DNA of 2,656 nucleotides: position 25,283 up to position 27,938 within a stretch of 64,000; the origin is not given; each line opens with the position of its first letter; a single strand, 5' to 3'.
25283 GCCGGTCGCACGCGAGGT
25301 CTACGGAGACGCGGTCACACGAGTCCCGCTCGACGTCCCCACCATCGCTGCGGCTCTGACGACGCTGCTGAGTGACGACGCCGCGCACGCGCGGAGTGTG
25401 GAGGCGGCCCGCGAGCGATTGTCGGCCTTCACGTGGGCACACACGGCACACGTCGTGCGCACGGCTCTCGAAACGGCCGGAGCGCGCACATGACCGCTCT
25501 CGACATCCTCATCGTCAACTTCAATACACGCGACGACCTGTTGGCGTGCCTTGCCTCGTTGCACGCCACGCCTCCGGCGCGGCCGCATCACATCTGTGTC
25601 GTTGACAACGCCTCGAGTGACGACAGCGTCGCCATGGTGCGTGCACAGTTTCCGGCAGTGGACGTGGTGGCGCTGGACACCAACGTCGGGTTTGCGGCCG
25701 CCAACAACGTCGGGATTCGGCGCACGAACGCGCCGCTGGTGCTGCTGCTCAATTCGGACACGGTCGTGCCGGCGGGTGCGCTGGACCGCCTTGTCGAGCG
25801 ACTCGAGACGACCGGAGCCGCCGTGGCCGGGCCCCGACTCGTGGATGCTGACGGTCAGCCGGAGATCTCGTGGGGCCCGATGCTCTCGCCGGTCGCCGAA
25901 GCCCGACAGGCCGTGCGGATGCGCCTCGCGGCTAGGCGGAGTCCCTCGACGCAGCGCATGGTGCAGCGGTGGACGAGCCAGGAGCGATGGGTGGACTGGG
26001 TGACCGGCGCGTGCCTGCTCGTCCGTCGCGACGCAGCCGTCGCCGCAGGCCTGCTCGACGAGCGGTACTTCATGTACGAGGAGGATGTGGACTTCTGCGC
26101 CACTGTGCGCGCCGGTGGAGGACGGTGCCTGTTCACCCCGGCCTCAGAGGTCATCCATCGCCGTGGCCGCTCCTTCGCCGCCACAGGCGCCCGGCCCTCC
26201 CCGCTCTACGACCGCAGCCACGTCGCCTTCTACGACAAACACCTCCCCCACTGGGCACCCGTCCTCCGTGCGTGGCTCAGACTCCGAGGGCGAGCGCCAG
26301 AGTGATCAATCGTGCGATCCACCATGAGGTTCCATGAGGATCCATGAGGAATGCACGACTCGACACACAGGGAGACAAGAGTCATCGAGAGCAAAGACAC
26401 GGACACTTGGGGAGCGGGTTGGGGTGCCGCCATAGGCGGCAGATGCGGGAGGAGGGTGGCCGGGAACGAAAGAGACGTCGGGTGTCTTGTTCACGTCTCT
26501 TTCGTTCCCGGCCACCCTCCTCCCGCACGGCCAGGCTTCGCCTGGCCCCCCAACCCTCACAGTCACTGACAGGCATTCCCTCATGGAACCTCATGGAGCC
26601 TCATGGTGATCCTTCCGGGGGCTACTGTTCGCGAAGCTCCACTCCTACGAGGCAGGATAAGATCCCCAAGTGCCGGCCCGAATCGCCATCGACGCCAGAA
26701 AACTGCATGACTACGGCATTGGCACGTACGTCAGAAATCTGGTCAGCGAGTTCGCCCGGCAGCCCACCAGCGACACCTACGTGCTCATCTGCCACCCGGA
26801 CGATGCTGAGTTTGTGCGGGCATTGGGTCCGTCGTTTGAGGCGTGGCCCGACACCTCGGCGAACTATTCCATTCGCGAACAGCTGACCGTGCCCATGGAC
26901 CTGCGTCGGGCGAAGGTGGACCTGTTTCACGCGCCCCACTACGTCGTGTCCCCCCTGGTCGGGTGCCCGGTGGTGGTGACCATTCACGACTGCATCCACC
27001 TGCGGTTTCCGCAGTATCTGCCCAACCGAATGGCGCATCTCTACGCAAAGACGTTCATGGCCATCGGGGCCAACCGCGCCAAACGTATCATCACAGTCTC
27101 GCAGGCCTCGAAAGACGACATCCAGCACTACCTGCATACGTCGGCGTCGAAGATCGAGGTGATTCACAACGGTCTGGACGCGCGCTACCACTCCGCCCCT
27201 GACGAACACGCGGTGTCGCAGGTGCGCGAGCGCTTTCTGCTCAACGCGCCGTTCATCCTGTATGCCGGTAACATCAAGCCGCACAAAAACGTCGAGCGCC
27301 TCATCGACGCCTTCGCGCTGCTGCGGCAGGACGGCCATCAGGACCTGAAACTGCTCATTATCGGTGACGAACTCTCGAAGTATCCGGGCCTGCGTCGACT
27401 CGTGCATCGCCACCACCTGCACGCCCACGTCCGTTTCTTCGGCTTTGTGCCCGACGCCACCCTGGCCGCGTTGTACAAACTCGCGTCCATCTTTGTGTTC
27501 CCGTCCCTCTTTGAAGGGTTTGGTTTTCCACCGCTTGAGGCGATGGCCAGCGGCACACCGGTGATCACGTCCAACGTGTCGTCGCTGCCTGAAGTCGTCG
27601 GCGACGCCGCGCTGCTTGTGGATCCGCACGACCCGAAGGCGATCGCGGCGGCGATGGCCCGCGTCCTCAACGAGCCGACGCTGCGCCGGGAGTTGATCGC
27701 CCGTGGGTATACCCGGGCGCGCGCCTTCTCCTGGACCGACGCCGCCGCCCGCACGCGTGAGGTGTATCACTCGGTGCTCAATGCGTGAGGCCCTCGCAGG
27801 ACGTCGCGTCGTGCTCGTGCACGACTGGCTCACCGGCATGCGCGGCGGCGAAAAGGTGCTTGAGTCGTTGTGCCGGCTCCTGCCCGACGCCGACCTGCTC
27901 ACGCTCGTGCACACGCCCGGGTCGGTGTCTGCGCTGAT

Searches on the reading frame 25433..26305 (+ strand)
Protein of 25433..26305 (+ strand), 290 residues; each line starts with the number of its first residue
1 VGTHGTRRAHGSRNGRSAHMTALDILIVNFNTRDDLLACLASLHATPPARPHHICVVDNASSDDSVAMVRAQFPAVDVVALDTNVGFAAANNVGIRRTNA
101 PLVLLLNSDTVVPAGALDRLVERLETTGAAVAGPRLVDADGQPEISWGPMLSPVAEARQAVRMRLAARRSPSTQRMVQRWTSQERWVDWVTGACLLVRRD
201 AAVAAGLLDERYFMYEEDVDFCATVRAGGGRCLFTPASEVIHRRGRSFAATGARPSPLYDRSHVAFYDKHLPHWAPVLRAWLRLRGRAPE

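Call 43: search_protein_families(library=pfam, proteins=[window:25433-26305:+], max_evalue=0.01)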
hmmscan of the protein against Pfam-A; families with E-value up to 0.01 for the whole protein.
window:25433-26305:+ (290 aa): 6 families
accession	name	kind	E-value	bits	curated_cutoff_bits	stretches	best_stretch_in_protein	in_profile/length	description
PF00535.33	Glycos_transf_2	-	4.5e-20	72.7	23.3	1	25-149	2-128/168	Glycosyl transferase family 2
PF13641.12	Glyco_tranf_2_3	-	1.6e-15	58.2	27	1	25-251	5-220/230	Glycosyltransferase like family 2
PF13632.12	Glyco_trans_2_3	-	2.7e-06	27.8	27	1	103-243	2-123/198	Glycosyl transferase family group 2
PF12804.13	NTP_transf_3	-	0.0021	18.7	27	1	48-164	36-151/160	MobA-like NTP transferase domain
PF13704.12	Glyco_tranf_2_4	-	0.0044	17.9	27.5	0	52-89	20-56/98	Glycosyl transferase family 2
PF13506.12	Glyco_transf_21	-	0.0056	16.6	21.7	0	94-248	25-162/174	Glycosyl transferase family 21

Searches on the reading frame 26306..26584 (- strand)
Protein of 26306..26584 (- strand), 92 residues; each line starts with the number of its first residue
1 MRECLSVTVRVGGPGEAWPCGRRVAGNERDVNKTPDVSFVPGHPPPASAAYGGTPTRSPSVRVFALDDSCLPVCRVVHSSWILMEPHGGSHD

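Call 54: search_protein_representatives(protein=window:26306-26584:-)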
Query: 92 residues. Proteins with E-value up to 0.001 (for the whole library): 1; up to 1e-10: 0; up to 1e-30: 0. The best 1 are listed.
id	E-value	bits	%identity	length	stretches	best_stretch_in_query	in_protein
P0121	7.7e-06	42.3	32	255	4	38-83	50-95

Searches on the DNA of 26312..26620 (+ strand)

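Call 41: search_dna_similar(query=window:26312-26620:+, collection=plasmids, mode=distant, max_evalue=0.01)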
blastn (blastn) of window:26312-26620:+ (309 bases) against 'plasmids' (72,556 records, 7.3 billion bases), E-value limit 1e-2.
No match.

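Call 42: search_dna_similar(query=window:26312-26620:+, collection=phages, mode=distant, max_evalue=0.01)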
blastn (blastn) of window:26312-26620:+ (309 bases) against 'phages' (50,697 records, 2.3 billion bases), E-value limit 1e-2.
No match.

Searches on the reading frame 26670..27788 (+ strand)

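Call 43: search_protein_families(library=pfam, proteins=[window:26670-27788:+], max_evalue=0.01)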
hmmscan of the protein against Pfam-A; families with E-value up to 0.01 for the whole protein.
window:26670-27788:+ (372 aa): 7 families
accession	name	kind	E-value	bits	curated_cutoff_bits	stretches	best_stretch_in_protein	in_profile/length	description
PF00534.26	Glycos_transf_1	-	3.1e-43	147.7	26.4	1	192-348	14-171/172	Glycosyl transferases group 1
PF13692.12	Glyco_trans_1_4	-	9.4e-37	126.9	27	1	194-334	2-141/142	Glycosyl transferases group 1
PF13439.12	Glyco_transf_4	-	2.9e-21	76.7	28.5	1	16-171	3-168/170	Glycosyltransferase Family 4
PF20706.3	GT4-conflict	-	1.5e-13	51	26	1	134-342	144-364/385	Family 4 Glycosyltransferase in conflict systems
PF13524.12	Glyco_trans_1_2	-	1.2e-08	35.4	25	1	224-352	13-131/144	Glycosyl transferase-like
PF13579.12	Glyco_trans_4_4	-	1.4e-08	35.7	29.7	1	16-168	2-158/158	Glycosyl transferase 4-like domain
PF00982.27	Glyco_transf_20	-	0.0025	17.1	32.5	0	260-342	360-446/473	Glycosyltransferase family 20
